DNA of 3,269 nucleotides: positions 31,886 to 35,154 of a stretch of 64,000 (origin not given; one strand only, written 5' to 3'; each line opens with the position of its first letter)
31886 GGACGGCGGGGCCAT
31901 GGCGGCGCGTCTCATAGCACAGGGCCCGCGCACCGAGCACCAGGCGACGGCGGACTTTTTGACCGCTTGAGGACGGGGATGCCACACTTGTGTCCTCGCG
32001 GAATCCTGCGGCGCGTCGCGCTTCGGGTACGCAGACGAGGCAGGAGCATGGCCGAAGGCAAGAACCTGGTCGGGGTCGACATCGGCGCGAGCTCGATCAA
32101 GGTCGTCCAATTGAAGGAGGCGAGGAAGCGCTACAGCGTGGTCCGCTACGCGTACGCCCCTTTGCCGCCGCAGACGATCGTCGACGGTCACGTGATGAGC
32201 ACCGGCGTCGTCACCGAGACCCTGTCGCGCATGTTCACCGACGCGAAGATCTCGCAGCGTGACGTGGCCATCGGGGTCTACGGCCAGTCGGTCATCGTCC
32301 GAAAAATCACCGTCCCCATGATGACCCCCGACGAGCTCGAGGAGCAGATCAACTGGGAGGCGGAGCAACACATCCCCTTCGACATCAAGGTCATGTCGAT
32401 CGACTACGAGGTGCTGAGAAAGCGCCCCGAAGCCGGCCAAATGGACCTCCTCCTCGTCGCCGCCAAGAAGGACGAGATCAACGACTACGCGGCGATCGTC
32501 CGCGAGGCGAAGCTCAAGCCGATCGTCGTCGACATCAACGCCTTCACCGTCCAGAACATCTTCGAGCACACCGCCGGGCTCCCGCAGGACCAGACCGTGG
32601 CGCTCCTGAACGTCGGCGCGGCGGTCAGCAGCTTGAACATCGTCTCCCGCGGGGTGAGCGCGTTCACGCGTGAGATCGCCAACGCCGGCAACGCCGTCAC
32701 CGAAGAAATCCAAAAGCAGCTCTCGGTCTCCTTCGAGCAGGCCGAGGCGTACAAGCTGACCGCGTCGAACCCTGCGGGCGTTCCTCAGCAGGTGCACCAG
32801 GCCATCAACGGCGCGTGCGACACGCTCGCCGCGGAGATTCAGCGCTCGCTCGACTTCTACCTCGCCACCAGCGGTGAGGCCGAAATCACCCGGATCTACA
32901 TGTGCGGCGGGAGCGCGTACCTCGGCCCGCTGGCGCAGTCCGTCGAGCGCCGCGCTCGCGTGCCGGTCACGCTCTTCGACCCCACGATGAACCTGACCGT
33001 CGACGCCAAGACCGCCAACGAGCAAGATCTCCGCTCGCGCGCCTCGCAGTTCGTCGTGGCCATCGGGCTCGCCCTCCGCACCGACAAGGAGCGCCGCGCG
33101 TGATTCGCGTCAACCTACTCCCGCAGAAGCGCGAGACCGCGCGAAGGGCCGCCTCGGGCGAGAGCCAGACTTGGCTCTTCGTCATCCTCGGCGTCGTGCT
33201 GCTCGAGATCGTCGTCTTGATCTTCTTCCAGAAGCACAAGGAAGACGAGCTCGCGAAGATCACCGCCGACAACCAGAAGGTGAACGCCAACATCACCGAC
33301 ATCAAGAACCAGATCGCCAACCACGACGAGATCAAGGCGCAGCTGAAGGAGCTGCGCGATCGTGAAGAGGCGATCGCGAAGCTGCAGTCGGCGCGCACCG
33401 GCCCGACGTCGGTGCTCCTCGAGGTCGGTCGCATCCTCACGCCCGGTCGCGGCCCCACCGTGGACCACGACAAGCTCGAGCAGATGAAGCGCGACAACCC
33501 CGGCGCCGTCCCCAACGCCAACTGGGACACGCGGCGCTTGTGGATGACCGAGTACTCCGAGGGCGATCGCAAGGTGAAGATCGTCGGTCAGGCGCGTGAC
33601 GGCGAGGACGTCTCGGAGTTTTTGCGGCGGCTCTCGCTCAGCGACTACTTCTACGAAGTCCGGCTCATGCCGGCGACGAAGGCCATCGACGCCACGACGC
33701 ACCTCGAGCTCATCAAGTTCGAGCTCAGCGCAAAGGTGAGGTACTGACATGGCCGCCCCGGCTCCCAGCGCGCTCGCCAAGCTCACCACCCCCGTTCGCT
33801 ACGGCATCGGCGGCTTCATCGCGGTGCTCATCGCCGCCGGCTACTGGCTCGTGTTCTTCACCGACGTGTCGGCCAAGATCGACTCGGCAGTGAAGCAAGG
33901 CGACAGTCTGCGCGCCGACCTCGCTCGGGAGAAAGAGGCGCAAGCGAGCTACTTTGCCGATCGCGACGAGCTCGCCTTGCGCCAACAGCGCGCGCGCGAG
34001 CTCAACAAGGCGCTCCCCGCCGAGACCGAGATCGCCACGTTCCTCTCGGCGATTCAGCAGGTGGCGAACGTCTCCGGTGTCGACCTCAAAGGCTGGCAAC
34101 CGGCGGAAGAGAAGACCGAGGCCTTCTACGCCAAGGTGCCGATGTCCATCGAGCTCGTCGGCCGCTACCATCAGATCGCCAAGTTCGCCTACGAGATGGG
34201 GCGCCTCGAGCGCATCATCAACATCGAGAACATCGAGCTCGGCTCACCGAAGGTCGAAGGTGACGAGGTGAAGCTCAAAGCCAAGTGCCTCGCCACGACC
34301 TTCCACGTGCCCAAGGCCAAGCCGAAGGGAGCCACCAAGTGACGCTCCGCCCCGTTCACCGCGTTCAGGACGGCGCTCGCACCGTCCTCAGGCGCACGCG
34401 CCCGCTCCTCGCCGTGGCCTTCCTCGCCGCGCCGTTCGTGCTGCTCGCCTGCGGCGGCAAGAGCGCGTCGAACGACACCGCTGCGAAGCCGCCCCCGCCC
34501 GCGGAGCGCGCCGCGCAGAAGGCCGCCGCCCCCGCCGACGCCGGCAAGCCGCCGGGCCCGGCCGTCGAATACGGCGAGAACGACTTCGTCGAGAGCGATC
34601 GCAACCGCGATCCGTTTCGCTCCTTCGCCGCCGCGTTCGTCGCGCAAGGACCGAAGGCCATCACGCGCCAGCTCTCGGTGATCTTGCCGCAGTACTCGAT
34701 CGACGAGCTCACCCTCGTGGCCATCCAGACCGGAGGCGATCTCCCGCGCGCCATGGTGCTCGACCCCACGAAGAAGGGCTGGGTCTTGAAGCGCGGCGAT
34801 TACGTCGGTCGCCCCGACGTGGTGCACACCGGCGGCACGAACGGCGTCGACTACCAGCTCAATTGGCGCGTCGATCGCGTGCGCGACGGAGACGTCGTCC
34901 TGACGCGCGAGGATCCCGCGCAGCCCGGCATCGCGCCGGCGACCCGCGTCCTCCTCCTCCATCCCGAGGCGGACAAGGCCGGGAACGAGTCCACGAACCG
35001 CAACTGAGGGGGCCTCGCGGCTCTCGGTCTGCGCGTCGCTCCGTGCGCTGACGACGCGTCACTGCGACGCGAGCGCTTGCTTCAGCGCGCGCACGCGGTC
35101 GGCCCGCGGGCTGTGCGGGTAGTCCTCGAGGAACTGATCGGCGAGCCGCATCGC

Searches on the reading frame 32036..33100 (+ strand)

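Call 5: search_protein_families(library=pfam, proteins=[window:32036-33100:+], max_evalue=0.1)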
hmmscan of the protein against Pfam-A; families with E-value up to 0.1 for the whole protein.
window:32036-33100:+ (355 aa): 3 families
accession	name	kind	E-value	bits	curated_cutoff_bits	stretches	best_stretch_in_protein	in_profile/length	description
PF11104.14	PilM_2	-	4e-75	253.3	27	1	13-349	1-339/340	Type IV pilus assembly protein PilM;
PF14450.12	FtsA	-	1.9e-08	35.2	31.8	1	189-324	1-114/127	Cell division protein FtsA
PF06723.19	MreB_Mbl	-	0.009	15.3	27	0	253-323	242-313/327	MreB/Mbl protein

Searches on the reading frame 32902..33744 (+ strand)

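Call 5: search_protein_families(library=pfam, proteins=[window:32902-33744:+], max_evalue=0.1)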
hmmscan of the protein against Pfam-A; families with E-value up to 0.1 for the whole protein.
window:32902-33744:+ (281 aa): 2 families
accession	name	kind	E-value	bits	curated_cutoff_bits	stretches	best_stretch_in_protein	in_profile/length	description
PF05137.18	PilN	-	2.4e-09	37.5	22.8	1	212-279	13-78/78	Fimbrial assembly protein (PilN)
PF04906.18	Tweety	-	0.067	12.3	31.8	1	76-156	67-150/431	Tweety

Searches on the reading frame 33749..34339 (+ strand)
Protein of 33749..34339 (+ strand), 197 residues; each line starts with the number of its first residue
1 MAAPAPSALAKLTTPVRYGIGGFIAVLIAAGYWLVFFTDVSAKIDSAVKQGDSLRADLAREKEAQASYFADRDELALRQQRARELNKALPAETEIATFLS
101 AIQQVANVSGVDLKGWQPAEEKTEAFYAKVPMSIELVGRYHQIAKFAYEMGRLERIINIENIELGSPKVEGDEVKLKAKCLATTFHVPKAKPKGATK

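Call 5: search_protein_families(library=pfam, proteins=[window:33749-34339:+], max_evalue=0.1)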
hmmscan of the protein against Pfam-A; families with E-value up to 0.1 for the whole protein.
window:33749-34339:+ (197 aa): 3 families
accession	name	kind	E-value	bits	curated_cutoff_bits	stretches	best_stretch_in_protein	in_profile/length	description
PF04350.18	PilO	-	3.5e-30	105.5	22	1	47-186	4-142/145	Pilus assembly protein, PilO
PF10741.14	T2SSM_b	-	8.7e-07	29.3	21.7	1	91-177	12-97/111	Type II secretion system (T2SS), protein M subtype b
PF18595.6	Nuf2_DHR10-like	-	0.0096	16.4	28.4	1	37-87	28-78/117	Nuf2, DHR10-like domain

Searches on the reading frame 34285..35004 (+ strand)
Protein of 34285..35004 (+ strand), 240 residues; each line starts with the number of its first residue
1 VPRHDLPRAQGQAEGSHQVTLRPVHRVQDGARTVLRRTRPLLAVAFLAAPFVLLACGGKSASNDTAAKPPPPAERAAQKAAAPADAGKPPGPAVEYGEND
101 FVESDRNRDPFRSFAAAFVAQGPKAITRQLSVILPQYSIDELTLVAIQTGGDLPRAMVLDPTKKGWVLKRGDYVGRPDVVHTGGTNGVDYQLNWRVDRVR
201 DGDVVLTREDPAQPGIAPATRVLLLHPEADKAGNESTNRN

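Call 5: search_protein_families(library=pfam, proteins=[window:34285-35004:+], max_evalue=0.1)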
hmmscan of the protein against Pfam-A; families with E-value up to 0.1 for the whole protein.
window:34285-35004:+ (240 aa): 1 family
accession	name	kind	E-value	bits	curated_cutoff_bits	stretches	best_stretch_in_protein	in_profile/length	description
PF04351.19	PilP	-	0.089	13.2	25.6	0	94-176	24-111/146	Pilus assembly protein, PilP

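Call 8: search_protein_families(library=ncbifam, proteins=[window:34285-35004:+], max_evalue=0.1)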
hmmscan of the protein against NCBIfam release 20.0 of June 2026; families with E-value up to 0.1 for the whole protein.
window:34285-35004:+ (240 aa): 1 family
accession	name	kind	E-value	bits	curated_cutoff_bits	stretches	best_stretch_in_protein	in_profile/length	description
NF058595.1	invert_tail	domain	0.042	14.2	37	1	33-69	49-84/113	lipo-invert putative C-terminal anchoring domain-containing protein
